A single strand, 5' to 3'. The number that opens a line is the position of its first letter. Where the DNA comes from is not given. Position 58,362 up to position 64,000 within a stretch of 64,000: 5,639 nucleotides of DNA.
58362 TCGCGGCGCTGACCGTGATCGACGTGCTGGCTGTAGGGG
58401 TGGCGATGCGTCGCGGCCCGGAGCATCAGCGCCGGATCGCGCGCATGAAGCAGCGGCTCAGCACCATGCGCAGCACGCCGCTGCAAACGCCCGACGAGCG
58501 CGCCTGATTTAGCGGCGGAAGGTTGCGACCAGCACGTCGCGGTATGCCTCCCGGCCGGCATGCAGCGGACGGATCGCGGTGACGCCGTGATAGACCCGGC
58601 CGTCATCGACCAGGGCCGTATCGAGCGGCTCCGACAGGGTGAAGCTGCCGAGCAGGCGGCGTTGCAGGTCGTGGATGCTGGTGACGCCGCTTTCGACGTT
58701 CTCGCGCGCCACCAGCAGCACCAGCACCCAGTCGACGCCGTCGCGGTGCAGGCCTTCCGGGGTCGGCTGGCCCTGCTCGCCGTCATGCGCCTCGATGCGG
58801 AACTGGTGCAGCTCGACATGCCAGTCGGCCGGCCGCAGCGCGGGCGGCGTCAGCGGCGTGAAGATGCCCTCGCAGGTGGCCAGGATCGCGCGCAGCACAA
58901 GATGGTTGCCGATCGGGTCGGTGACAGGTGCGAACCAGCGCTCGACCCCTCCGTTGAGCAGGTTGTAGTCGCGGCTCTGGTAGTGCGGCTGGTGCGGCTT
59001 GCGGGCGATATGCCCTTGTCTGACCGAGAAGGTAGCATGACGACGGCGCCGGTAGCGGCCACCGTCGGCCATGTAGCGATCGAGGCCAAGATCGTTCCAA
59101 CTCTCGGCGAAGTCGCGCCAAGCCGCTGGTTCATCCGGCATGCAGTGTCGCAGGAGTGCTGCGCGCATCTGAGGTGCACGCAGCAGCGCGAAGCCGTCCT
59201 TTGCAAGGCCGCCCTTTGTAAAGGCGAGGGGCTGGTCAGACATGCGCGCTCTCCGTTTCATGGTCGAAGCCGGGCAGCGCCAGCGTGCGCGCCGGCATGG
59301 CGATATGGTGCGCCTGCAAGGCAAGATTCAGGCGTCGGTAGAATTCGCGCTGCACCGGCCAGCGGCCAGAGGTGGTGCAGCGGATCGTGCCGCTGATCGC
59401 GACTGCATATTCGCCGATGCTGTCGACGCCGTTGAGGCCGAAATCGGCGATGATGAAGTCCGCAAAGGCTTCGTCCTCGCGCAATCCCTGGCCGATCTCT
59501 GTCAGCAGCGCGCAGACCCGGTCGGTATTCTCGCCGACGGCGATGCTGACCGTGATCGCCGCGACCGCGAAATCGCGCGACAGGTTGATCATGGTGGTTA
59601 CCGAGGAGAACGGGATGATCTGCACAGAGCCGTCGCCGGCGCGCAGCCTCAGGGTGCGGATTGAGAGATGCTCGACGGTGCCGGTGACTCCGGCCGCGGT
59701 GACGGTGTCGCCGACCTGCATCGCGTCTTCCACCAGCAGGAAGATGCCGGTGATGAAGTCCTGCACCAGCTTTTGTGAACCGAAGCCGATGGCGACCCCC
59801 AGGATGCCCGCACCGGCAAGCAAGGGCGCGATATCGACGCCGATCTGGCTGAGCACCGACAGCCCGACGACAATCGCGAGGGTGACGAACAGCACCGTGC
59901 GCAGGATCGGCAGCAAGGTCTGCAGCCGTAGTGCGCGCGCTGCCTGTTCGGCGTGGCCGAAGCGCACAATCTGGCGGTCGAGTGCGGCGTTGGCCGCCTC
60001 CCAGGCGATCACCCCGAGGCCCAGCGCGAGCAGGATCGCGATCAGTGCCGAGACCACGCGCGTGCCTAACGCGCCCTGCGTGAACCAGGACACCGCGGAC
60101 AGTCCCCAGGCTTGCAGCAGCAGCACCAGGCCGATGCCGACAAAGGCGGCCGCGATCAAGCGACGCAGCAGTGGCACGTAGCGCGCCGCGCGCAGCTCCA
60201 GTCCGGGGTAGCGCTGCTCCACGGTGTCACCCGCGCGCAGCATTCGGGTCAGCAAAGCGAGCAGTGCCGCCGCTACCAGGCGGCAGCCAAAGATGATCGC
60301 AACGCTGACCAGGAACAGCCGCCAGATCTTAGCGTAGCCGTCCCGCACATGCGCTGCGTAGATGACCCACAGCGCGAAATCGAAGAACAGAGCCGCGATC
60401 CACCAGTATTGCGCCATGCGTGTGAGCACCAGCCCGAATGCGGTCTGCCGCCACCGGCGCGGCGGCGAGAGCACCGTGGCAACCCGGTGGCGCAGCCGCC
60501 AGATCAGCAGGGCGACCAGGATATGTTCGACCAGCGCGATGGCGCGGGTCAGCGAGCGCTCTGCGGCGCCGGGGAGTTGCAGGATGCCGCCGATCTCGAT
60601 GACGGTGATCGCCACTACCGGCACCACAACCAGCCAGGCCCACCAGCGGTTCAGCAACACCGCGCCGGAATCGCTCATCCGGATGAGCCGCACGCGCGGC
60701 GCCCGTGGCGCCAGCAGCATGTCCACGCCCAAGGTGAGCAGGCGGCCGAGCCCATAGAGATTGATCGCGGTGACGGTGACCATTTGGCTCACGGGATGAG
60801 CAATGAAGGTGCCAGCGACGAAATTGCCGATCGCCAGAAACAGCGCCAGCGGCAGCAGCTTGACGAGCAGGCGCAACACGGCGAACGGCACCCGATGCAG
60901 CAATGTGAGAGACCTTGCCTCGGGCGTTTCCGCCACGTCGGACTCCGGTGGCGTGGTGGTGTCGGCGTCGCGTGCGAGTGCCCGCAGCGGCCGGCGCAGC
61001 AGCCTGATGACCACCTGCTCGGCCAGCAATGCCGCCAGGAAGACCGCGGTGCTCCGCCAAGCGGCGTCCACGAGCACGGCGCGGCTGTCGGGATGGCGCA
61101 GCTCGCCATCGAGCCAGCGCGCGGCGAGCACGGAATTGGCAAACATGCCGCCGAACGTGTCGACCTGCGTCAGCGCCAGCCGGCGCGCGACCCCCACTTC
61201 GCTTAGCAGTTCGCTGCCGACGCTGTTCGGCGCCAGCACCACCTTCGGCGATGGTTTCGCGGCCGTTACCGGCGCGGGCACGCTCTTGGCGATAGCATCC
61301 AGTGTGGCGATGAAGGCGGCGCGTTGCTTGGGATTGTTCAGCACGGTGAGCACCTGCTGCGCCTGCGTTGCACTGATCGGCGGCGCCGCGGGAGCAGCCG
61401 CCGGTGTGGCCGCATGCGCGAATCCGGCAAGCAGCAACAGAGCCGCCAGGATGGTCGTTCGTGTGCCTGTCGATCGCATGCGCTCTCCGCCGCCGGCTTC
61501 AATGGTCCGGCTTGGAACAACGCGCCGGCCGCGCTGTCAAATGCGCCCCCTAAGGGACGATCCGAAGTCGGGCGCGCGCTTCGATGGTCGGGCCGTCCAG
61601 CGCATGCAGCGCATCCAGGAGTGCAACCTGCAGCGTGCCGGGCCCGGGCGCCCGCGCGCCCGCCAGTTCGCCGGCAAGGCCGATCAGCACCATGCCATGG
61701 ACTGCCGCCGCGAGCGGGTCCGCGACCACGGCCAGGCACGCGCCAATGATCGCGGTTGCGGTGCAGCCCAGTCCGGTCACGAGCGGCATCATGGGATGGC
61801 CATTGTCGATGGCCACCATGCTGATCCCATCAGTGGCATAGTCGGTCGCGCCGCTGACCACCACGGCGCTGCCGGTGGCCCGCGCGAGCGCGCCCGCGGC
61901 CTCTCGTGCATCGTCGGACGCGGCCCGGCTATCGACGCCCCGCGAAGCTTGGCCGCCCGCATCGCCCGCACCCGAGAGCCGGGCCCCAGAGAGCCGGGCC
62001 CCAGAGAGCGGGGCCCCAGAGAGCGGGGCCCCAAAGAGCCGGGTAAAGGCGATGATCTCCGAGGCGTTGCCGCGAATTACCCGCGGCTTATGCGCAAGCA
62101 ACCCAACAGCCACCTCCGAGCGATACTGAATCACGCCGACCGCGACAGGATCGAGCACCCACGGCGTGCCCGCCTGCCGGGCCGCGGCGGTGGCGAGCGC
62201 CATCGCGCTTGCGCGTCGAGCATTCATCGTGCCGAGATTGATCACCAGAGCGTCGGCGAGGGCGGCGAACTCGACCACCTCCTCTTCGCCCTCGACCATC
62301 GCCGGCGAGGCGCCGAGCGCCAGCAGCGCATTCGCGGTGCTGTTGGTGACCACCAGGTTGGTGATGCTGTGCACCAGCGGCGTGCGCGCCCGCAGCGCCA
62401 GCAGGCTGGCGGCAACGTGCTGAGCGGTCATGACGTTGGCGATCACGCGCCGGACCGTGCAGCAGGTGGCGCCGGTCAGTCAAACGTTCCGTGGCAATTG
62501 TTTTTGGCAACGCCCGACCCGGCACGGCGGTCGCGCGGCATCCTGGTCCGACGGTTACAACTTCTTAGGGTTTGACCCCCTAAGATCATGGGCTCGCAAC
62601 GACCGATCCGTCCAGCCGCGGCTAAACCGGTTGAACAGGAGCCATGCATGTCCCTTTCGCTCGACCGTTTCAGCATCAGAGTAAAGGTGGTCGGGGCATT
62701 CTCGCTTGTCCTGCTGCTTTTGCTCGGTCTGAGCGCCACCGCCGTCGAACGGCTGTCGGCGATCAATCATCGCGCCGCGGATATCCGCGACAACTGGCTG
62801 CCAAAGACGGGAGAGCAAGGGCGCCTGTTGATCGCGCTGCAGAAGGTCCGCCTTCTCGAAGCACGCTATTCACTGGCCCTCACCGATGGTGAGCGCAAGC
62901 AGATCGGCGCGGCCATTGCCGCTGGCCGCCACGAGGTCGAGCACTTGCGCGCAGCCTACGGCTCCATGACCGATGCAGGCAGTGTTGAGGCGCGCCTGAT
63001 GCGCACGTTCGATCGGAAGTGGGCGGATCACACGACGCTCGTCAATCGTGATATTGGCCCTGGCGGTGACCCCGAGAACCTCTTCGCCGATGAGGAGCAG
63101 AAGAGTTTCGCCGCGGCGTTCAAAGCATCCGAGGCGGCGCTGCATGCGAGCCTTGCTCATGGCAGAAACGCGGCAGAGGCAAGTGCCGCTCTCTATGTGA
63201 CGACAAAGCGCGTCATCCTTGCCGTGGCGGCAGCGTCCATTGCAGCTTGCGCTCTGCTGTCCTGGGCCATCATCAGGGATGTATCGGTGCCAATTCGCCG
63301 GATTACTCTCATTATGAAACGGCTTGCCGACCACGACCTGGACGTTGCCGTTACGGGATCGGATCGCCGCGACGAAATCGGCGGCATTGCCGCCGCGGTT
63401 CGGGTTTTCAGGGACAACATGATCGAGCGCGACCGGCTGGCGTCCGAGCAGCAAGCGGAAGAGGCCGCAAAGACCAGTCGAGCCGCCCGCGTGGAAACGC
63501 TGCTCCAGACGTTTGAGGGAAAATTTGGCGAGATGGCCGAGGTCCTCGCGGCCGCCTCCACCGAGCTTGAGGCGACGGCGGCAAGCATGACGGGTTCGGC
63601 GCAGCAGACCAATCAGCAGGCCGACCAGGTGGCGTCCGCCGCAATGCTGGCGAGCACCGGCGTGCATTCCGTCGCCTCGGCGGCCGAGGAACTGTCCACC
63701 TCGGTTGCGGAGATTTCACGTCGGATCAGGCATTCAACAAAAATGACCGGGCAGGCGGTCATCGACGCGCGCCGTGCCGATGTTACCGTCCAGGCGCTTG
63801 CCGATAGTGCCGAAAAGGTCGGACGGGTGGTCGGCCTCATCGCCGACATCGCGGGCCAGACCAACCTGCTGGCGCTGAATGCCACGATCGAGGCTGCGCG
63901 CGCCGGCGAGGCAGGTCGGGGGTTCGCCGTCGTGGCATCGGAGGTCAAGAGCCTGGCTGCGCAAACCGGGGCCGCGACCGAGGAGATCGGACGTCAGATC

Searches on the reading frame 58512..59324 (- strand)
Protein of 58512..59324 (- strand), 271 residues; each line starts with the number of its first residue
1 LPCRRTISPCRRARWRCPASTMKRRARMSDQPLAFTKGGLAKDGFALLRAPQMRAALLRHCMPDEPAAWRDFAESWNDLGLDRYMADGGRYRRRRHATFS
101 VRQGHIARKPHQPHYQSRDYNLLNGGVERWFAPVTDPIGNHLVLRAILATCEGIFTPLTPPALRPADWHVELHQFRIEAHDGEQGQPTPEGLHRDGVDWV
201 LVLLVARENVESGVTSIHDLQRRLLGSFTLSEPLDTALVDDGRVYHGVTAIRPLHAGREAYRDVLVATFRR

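Call 47: search_protein_families(library=pfam, proteins=[window:58512-59324:-], max_evalue=0.0001)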
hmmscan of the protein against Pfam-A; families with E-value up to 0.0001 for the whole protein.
window:58512-59324:- (271 aa): 1 family
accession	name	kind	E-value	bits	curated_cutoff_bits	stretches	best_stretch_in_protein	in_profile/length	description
PF10014.15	2OG-Fe_Oxy_2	-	2.1e-67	227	23.1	1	74-268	2-192/192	2OG-Fe dioxygenase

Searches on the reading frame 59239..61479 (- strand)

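Call 47: search_protein_families(library=pfam, proteins=[window:59239-61479:-], max_evalue=0.0001)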
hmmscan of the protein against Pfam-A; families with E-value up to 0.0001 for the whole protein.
window:59239-61479:- (747 aa): 3 families
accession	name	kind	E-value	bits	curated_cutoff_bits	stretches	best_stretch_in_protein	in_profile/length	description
PF00924.24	MS_channel_2nd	-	3.3e-19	69.2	20.2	1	571-635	2-68/68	Mechanosensitive ion channel, beta-domain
PF25392.1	MS_channel_TM1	-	1.8e-14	53.9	27.1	1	390-465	3-78/79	Mechanosensitive ion channel, transmembrane helix 1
PF21088.3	MS_channel_1st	-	4e-08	33.5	23.1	1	528-569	1-42/42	Mechanosensitive ion channel, transmembrane helices 2/3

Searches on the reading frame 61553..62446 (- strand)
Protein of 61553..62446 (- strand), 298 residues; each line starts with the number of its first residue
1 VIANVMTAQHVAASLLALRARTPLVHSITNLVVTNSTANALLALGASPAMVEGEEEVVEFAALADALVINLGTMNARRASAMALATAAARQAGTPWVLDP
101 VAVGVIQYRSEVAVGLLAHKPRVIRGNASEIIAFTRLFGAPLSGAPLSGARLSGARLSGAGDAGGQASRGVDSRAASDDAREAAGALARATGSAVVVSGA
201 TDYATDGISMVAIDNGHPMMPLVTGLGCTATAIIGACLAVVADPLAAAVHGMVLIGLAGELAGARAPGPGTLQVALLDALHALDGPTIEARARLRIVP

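Call 49: search_protein_families(library=pfam, proteins=[window:61553-62446:-], max_evalue=0.01)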
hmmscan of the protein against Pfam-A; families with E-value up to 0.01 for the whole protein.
window:61553-62446:- (298 aa): 2 families
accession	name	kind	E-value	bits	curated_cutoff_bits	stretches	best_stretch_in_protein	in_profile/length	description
PF02110.20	HK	-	2.4e-67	227.3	27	2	17-136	3-123/247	Hydroxyethylthiazole kinase family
PF01256.23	Carb_kinase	-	3.3e-05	23.9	27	1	23-266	27-227/242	NAD(P)H-hydrate dehydratase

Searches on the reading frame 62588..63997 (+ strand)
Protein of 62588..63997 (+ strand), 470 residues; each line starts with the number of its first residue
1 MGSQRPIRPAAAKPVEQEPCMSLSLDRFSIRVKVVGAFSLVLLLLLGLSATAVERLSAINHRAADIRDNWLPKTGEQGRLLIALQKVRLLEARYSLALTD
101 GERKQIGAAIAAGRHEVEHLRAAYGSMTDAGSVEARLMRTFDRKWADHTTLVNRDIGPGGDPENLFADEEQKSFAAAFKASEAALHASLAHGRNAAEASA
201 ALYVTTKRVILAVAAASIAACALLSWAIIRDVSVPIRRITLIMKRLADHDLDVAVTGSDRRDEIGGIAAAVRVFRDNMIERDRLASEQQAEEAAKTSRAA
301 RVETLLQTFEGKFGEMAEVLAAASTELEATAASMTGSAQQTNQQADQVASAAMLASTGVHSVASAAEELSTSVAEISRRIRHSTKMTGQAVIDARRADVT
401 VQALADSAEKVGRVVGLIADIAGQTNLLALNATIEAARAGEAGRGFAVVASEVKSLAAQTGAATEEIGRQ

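Call 49: search_protein_families(library=pfam, proteins=[window:62588-63997:+], max_evalue=0.01)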
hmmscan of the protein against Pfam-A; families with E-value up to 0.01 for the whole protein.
window:62588-63997:+ (470 aa): 4 families
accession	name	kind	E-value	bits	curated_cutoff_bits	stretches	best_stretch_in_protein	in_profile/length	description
PF00015.26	MCPsignal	-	6.9e-26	91.6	34.6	1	399-467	23-91/172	Methyl-accepting chemotaxis protein (MCP) signalling domain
PF00672.30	HAMP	-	9.8e-09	35.9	25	1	228-278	2-51/53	HAMP domain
PF12729.13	4HB_MCP_1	-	4.4e-07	30.1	27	1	28-195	2-169/181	Four helix bundle sensory module for signal transduction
PF12833.13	HTH_18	-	0.0014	19.3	33.6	0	366-414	2-50/80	Helix-turn-helix domain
